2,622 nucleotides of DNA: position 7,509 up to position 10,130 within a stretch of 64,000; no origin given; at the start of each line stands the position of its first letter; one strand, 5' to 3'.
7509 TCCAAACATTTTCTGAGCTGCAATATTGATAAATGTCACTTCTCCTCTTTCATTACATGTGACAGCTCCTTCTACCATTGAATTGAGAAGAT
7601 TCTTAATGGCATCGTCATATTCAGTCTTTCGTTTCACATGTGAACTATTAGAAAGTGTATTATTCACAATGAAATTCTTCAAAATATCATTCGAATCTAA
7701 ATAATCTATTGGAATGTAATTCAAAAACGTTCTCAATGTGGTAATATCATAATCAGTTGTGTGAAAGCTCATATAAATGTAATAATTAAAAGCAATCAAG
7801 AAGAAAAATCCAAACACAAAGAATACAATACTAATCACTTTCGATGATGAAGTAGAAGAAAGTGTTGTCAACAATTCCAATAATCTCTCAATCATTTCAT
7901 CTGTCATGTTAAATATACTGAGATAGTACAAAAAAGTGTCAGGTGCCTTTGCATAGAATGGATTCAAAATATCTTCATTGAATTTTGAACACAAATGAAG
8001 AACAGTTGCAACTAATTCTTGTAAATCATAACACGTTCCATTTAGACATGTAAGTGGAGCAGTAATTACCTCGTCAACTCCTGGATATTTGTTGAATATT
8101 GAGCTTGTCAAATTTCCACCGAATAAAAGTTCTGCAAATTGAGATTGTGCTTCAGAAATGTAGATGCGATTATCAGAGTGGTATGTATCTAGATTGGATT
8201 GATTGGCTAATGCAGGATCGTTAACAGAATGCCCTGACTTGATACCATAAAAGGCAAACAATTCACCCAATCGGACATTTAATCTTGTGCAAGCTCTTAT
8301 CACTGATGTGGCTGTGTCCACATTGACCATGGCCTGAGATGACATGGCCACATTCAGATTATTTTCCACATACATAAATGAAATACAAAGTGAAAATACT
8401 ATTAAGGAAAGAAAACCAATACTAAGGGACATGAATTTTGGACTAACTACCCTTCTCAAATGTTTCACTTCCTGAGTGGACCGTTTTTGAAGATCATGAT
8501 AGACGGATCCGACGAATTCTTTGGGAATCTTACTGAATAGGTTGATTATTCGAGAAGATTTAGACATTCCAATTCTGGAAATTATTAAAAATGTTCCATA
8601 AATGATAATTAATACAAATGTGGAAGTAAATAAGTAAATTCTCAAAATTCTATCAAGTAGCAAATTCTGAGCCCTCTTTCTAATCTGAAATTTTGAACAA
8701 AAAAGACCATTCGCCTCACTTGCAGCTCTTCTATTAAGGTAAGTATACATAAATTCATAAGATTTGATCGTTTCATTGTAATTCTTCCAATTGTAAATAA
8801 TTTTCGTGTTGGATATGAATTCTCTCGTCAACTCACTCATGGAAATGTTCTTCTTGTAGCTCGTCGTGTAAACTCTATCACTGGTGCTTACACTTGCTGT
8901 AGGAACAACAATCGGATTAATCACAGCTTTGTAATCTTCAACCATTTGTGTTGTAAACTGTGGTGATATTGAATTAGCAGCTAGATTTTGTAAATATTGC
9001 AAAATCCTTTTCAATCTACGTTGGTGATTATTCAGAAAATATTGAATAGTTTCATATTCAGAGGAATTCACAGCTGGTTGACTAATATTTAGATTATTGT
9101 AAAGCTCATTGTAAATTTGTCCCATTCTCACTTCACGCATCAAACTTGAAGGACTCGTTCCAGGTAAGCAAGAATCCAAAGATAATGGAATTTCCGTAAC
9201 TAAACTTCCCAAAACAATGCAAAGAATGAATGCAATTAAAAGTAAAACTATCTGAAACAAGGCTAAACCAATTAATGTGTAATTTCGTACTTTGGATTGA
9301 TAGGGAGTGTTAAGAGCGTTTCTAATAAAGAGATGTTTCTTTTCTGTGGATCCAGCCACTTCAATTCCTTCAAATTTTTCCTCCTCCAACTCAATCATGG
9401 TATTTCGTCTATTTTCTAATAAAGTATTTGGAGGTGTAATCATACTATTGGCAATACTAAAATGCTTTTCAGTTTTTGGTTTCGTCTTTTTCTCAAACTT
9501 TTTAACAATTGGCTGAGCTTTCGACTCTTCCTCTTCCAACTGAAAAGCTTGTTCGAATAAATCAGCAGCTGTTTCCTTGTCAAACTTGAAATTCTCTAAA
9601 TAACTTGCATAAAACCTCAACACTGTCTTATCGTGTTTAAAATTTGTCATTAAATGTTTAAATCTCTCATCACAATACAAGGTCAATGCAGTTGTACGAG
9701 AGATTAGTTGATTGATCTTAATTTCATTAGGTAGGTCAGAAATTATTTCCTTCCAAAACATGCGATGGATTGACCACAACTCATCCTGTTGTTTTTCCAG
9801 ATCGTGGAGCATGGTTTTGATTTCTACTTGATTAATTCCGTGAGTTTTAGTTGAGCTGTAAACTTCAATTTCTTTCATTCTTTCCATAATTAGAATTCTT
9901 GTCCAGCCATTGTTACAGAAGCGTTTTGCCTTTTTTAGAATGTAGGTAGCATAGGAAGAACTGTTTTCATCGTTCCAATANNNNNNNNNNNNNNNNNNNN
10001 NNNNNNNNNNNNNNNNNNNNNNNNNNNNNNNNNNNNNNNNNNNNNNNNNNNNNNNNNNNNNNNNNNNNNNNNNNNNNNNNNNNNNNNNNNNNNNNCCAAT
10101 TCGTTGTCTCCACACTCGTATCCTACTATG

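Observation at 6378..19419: Two structurally different membrane class III nucleotidyl cyclases on the same strand within 13 kb, flanking a ZnT-like transporter and a WD40 gene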

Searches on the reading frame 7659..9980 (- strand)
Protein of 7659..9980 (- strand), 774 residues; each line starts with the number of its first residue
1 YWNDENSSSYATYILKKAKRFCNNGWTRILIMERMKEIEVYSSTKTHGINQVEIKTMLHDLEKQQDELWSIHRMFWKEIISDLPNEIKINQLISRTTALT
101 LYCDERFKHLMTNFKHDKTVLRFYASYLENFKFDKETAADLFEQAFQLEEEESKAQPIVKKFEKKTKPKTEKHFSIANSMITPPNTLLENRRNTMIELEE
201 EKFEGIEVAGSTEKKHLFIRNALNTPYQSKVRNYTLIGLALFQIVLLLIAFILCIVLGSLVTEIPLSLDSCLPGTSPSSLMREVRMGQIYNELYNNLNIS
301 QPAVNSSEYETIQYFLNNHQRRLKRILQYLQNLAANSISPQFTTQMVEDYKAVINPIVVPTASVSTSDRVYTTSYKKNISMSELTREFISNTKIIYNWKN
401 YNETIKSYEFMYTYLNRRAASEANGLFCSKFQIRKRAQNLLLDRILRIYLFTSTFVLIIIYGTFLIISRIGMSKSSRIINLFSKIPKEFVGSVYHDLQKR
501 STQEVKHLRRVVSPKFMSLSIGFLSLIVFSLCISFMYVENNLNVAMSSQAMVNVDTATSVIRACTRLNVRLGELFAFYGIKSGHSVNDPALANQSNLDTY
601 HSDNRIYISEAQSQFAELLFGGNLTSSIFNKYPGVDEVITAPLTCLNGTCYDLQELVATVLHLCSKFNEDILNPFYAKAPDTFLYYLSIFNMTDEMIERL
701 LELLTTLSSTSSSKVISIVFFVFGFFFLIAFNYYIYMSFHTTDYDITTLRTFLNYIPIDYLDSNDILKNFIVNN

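Call 22: find_homologous_proteins(query=window:7659-9980:-, max_evalue=0.001)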
Query seq(774 aa) (774 aa): 1 proteins with E <= 0.001 among 8000 candidates.
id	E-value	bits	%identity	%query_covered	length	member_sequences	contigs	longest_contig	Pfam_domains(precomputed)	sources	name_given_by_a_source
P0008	2.2e-91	325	40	56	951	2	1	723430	PF25474.2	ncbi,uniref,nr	ncbi:hypothetical protein FDP41_003060 [Naegleria fowleri]|uniref:TmcB/TmcC TPR repeats domain-conta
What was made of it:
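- Tried and rejected: It returned one hit (call 22).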

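Call 33: search_protein_representatives(protein=window:7659-9980:-)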
Query: 774 residues. Proteins with E-value up to 0.001 (for the whole library): 89; up to 1e-10: 63; up to 1e-30: 36. The best 89 are listed.
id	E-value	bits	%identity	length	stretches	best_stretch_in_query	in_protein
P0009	0.0e+00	1679.0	100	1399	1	16-774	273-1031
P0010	6.3e-136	470.9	35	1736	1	2-772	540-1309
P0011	1.4e-118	413.6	39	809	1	196-773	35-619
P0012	2.0e-111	389.9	34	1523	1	10-772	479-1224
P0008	6.9e-92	325.3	41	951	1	5-436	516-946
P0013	1.3e-81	291.3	29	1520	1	2-774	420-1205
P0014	4.2e-81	289.7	51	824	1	2-304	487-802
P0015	1.1e-76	275.0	30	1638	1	2-774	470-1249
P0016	2.4e-72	260.7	31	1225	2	2-437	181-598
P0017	3.8e-72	260.1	29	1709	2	192-772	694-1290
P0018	3.8e-71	256.8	30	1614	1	3-774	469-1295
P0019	8.7e-69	249.0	27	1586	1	8-772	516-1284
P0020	1.5e-68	248.2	30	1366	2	194-772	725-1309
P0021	4.4e-64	233.4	28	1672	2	2-774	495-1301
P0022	3.0e-56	207.5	27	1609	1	3-773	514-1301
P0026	2.5e-49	184.6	27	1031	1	3-772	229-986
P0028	5.6e-47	176.9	27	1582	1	4-772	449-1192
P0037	2.1e-35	138.6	26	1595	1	4-772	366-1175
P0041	2.4e-33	131.8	29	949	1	6-412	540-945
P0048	9.5e-27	110.0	22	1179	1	15-774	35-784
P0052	1.7e-20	89.3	25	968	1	7-360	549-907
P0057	1.1e-16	76.7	25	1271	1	11-577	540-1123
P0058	2.1e-16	75.8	30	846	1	4-350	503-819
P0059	4.0e-15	71.6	28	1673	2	15-538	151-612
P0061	7.8e-14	67.3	30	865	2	21-174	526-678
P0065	1.0e-11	60.3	27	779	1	34-292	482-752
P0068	1.9e-11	59.4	29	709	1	8-227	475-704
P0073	7.2e-09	50.9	25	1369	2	9-200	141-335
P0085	8.9e-07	44.0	28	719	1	7-157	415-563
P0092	1.8e-04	36.4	29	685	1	4-164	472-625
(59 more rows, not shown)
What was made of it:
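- Tried and rejected: The exhaustive search was needed (call 33).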

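Call 35: list_cluster_members(proteins=[P0009, P0010, P0012, P0013, P0015, P0028, P0037, P0048, P0059, P0073])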
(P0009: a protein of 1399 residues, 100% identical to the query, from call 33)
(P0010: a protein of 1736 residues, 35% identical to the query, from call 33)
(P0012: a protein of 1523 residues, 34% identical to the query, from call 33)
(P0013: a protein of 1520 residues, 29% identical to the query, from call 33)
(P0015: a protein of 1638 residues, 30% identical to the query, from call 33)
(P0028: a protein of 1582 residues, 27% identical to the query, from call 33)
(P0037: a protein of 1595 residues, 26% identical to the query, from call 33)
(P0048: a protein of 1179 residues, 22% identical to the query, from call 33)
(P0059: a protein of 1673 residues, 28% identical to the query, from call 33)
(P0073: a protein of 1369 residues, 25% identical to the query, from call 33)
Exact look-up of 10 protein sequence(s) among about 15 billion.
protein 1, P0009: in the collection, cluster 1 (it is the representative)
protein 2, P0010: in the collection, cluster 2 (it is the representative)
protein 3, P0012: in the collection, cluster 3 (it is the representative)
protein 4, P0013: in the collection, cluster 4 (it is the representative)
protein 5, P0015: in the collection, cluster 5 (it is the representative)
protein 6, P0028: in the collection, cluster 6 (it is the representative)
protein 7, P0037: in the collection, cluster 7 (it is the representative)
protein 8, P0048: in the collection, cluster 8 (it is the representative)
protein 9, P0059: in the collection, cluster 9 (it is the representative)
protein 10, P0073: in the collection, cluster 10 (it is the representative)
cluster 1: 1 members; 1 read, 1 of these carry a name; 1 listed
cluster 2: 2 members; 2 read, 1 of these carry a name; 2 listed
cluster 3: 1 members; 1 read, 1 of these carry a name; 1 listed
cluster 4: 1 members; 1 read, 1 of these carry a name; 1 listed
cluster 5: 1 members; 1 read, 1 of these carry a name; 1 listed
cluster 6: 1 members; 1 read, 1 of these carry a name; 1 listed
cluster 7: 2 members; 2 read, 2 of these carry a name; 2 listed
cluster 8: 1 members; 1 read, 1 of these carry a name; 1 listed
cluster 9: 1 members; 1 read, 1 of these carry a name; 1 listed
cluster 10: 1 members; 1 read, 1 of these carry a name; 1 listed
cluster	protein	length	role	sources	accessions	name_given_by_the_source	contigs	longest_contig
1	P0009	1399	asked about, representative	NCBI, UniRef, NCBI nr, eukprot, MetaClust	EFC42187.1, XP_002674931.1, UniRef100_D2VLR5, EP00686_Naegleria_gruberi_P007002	membrane bound adenylate/guanylate cyclase with PAS domain [Naegleria gruberi] | Membrane bound adenylate/guanylate cyclase with PAS domain n=1 Tax=Naegleria gruberi ... | XP_002674931.1 membrane bound adenylate/guanylate cyclase with PAS domain [Naegleria ...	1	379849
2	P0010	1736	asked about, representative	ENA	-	-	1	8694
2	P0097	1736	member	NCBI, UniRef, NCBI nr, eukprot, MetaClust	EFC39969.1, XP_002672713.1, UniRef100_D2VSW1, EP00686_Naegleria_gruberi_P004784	predicted protein [Naegleria gruberi] | Predicted protein n=1 Tax=Naegleria gruberi TaxID=5762 RepID=D2VSW1_NAEGR | uncharacterized protein NAEGRDRAFT_72081 [Naegleria gruberi]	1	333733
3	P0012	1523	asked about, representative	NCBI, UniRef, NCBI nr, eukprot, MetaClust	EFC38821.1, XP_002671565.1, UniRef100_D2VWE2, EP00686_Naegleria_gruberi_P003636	predicted protein [Naegleria gruberi] | Predicted protein n=1 Tax=Naegleria gruberi TaxID=5762 RepID=D2VWE2_NAEGR | uncharacterized protein NAEGRDRAFT_73350 [Naegleria gruberi]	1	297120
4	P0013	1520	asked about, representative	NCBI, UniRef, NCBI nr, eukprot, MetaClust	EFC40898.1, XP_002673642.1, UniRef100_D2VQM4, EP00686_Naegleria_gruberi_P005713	predicted protein [Naegleria gruberi] | Predicted protein n=1 Tax=Naegleria gruberi TaxID=5762 RepID=D2VQM4_NAEGR | uncharacterized protein NAEGRDRAFT_71278 [Naegleria gruberi]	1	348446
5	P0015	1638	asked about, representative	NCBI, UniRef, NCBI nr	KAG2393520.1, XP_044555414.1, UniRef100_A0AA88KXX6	hypothetical protein C9374_007051 [Naegleria lovaniensis] | Adenylate and Guanylate cyclase catalytic domain containing protein n=1 Tax=Naegleria ... | uncharacterized protein C9374_007051 [Naegleria lovaniensis]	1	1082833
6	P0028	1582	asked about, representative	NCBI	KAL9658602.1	hypothetical protein ABK040_006139 [Willaertia magna]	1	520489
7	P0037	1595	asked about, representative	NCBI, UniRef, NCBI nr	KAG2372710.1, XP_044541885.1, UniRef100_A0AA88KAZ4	hypothetical protein C9374_013611 [Naegleria lovaniensis] | Adenylate and Guanylate cyclase catalytic domain containing protein n=1 Tax=Naegleria ... | uncharacterized protein C9374_013611 [Naegleria lovaniensis]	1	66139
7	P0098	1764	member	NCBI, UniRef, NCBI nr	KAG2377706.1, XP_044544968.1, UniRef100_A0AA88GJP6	hypothetical protein C9374_009222 [Naegleria lovaniensis] | Adenylate and Guanylate cyclase catalytic domain containing protein n=1 Tax=Naegleria ... | uncharacterized protein C9374_009222 [Naegleria lovaniensis]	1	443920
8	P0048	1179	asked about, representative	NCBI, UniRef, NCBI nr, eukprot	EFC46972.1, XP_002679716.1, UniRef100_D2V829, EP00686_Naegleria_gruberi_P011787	hypothetical protein NAEGRDRAFT_78958 [Naegleria gruberi] | Uncharacterized protein FM179 n=1 Tax=Naegleria gruberi TaxID=5762 RepID=D2V829_NAEGR | uncharacterized protein NAEGRDRAFT_78958 [Naegleria gruberi]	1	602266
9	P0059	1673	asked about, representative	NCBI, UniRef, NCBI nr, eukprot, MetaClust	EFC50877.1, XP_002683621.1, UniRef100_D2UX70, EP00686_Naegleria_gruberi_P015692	predicted protein [Naegleria gruberi] | Predicted protein n=1 Tax=Naegleria gruberi TaxID=5762 RepID=D2UX70_NAEGR | uncharacterized protein NAEGRDRAFT_45297 [Naegleria gruberi]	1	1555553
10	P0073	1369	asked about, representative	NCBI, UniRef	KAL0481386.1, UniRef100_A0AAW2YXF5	adenylate cyclase [Acrasis kona] | Adenylate cyclase n=1 Tax=Acrasis kona TaxID=1008807 RepID=A0AAW2YXF5_9EUKA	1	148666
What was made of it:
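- GenBank names gene A "adenylate/guanylate cyclase" without deciding between the two (call 35).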

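Call 37: list_cluster_members(proteins=[P0041, P0052, P0057, P0058, P0061, P0065, P0068, P0085, P0092, P0026])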
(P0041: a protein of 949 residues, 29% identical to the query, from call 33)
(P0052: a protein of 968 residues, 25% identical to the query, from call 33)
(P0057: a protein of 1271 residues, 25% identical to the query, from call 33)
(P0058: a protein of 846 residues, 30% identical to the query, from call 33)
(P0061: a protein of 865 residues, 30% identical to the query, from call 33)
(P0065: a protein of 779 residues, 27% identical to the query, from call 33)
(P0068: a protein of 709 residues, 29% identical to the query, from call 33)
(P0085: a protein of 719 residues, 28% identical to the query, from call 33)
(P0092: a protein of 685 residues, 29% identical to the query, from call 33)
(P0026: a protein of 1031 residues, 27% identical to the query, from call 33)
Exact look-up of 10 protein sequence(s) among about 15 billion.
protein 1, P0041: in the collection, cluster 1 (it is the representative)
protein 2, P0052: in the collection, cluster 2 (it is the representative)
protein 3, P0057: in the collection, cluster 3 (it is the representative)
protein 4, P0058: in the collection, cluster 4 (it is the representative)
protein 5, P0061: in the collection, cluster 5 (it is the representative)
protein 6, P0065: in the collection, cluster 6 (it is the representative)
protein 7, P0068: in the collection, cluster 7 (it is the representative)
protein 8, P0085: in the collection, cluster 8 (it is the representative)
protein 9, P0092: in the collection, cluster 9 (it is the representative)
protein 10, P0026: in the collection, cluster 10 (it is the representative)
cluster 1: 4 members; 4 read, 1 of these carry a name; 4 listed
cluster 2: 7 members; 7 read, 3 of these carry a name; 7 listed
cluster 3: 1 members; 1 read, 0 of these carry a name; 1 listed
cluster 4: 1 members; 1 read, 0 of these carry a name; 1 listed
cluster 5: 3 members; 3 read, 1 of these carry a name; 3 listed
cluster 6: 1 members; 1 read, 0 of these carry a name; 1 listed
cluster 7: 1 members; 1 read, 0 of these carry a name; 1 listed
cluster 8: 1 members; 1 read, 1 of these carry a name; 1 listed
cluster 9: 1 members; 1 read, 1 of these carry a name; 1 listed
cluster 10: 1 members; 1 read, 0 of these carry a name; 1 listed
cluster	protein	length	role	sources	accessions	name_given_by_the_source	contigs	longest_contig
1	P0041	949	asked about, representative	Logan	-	-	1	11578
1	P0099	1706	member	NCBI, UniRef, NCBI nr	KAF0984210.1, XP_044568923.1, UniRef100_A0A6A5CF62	hypothetical protein FDP41_007387 [Naegleria fowleri] | Adenylate and Guanylate cyclase catalytic domain containing protein n=1 Tax=Naegleria ... | uncharacterized protein FDP41_007387 [Naegleria fowleri]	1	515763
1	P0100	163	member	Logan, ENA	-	-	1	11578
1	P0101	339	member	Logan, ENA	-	-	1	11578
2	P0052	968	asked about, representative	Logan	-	-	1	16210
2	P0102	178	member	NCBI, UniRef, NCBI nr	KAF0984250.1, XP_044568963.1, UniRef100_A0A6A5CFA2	hypothetical protein FDP41_007427 [Naegleria fowleri] | Guanylate cyclase domain-containing protein n=1 Tax=Naegleria fowleri TaxID=5763 ... | uncharacterized protein FDP41_007427 [Naegleria fowleri]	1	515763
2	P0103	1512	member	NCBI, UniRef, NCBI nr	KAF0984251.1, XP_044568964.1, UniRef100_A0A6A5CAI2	hypothetical protein FDP41_007428 [Naegleria fowleri] | PAS domain-containing protein n=1 Tax=Naegleria fowleri TaxID=5763 RepID=A0A6A5CAI2_NAEFO | uncharacterized protein FDP41_007428 [Naegleria fowleri]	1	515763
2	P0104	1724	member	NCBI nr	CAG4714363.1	unnamed protein product [Naegleria fowleri]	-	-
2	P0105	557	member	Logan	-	-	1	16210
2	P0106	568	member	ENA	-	-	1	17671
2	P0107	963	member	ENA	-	-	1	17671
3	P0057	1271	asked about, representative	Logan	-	-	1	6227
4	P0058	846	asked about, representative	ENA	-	-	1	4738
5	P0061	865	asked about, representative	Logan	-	-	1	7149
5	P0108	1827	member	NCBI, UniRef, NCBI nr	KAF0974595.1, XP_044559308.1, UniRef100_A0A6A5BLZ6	hypothetical protein FDP41_006627 [Naegleria fowleri] | Adenylate and Guanylate cyclase catalytic domain containing protein n=1 Tax=Naegleria ... | uncharacterized protein FDP41_006627 [Naegleria fowleri]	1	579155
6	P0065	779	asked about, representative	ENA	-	-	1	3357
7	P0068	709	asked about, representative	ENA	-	-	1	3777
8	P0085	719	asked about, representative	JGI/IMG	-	hypothetical protein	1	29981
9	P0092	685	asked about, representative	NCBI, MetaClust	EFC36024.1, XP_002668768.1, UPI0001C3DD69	predicted protein, partial [Naegleria gruberi] | status=active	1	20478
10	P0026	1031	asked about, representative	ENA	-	-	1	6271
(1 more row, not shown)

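Call 58: predict_structure(alignment_id=A1)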
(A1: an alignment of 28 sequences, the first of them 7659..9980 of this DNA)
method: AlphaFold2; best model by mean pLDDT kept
length: 774 residues; sequences in the alignment: 28
mean_pLDDT: 84.4   pTM: 0.67
mean pLDDT of the five models: 84.4, 82.6, 82.2, 81.8, 80.5
residues with pLDDT >= 90: 404; 70-90: 271; 50-70: 43; < 50: 56
segments of 3 or more residues with pLDDT < 50: 1-3, 160-208
pLDDT, mean of each block of 10 residues (from residue 1): 58 82 83 77 56 81 90 91 86 90 90 84 90 87 87 64 38 34 35 33 43 78 84 92 94 90 88 94 94 91 90 92 95 93 92 95 79 94 96 90 89 94 93 91 92 94 92 87 88 89 65 82 93 93 89 92 95 94 88 93 96 93 83 84 56 90 97 91 94 93 88 88 95 93 90 89 86 75
secondary structure, 60 per line:
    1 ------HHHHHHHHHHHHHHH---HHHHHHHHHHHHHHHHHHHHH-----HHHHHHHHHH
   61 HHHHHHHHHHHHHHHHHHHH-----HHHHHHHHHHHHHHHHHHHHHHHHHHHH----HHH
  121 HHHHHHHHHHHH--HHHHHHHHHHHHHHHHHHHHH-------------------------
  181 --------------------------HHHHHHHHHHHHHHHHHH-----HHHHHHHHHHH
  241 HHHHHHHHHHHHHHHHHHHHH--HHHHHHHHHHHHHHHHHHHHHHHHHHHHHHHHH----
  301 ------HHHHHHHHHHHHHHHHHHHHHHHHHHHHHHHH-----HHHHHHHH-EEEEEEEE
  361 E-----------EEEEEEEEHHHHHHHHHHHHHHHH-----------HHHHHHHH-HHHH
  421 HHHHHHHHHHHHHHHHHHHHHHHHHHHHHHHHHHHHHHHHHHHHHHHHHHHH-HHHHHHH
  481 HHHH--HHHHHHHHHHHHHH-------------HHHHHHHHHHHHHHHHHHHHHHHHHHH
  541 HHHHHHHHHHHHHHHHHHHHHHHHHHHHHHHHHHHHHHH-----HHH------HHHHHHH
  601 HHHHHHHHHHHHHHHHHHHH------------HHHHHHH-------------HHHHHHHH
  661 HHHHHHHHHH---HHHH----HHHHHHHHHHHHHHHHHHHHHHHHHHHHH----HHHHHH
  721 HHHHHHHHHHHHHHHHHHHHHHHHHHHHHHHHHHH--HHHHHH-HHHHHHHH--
elements in order (helices of 4 or more, strands of 3 or more residues): H7-21 H25-45 H51-80 H86-113 H118-132 H135-155 H207-224 H230-261 H264-296 H307-338 H344-351 E353-361 E373-380 H381-396 H408-415 H417-472 H474-484 H487-500 H514-579 H594-620 H633-639 H653-670 H674-677 H682-710 H715-755 H758-763 H765-772
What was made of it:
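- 9519..9857 (-): Gene A cytosolic TPR_TmcB domain (PF25474). It is helical in the AF2 model (call 58).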

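Call 60: fold_search(model_id=the predicted structure, library=pdb)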
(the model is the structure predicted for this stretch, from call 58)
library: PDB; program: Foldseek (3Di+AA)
matches with E <= 10: 297; with E <= 0.001: 0
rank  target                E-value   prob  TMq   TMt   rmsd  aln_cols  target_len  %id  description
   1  8w20_A                3.0e-03  0.23  0.08  0.08  61.9       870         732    9  Umb1 umbrella toxin particle (released 2024-04-17)
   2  8y6h_A                9.5e-03  0.14  0.07  0.08  39.8       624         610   11  P-glycoprotein in complex with UIC2 Fab and triple elacridar molecules in LMNG detergent (released 2024-04-17)
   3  9g71_A                3.2e-02  0.21  0.08  0.13  26.6       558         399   11  Cryo-EM structure of TTYH2 in complex with lipids in GDN (released 2025-05-21)
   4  7p5c_A                8.1e-02  0.18  0.08  0.14  30.4       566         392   11  Cryo-EM structure of human TTYH3 in Ca2+ and GDN (released 2021-08-11)
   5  8y6i_A                9.1e-02  0.09  0.07  0.09  39.6       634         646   11  P-glycoprotein in complex with UIC2 Fab and triple elacridar molecules in nanodisc (released 2024-04-17)
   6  7p54_A                1.0e-01  0.15  0.07  0.12  26.2       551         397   11  Cryo-EM structure of human TTYH2 in GDN (released 2021-08-11)
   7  7p5m_A                1.1e-01  0.16  0.08  0.13  26.5       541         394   11  Cryo-EM structure of human TTYH2 in lipid nanodiscs (released 2021-08-11)
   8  7p5j_A                1.2e-01  0.15  0.08  0.13  29.5       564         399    9  Cryo-EM structure of human TTYH1 in GDN (released 2021-08-11)
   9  7rtt_B                2.5e-01  0.10  0.07  0.12  26.2       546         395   10  Cryo-EM structure of a TTYH2 cis-dimer (released 2021-08-25)
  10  7rtw_A                2.7e-01  0.11  0.09  0.15  27.8       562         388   11  Cryo-EM structure of a TTYH3 cis-dimer (released 2021-08-25)
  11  7rtu_B                3.0e-01  0.09  0.07  0.13  28.2       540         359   10  Cryo-EM structure of a TTYH2 trans-dimer (released 2021-08-25)
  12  6jb3                  3.0e-01  0.08  0.09  0.10  45.8       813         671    8  Structure of SUR1 subunit bound with repaglinide (released 2019-05-22)
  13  8wcx_B                4.3e-01  0.10  0.08  0.10  36.7       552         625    8  Cryo-EM structure of MsRv1273c/72c from Mycobacterium smegmatis in the AMPPNP-bound IFasym-1 state (released 2025-03-26)
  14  9r10_A                4.9e-01  0.07  0.10  0.13  40.4       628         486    9  Cryo-EM structure of human MATE1 in complex with cimetidine (released 2025-11-05)
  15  6x2l_A                5.6e-01  0.06  0.08  0.12  35.2       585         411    9  hEAAT3-IFS-Na (released 2021-03-17)
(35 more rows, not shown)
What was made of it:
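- Tried and rejected: Foldseek gave E>=0.03 and TM-scores of about 0.1 (call 60).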
